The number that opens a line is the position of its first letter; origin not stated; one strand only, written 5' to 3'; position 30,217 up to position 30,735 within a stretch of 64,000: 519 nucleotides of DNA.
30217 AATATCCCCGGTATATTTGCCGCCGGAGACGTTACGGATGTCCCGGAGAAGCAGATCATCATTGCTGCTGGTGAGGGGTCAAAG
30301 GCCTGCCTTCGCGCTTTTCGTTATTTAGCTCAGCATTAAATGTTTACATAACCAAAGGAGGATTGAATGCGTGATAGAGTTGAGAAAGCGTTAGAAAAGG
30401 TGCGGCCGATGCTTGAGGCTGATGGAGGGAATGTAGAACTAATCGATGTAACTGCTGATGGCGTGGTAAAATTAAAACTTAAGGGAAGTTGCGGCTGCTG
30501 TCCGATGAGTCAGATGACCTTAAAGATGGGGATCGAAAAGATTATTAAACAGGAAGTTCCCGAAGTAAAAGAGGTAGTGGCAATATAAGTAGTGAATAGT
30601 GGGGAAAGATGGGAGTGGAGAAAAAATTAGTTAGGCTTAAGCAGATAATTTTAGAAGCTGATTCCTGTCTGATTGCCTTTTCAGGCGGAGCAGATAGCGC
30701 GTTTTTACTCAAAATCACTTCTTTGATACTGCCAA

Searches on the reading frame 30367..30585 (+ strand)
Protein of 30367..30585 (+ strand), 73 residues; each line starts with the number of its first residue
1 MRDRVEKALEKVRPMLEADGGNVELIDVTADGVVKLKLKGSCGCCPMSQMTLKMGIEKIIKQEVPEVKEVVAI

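Call 43: search_protein_families(library=pfam, proteins=[window:30367-30585:+], max_evalue=0.00001)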
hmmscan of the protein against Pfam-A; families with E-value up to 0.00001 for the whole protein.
window:30367-30585:+ (73 aa): 1 family
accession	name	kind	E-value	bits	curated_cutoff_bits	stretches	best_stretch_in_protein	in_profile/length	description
PF01106.22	NifU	-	1.6e-28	99.1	27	1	5-71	1-67/67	NifU-like domain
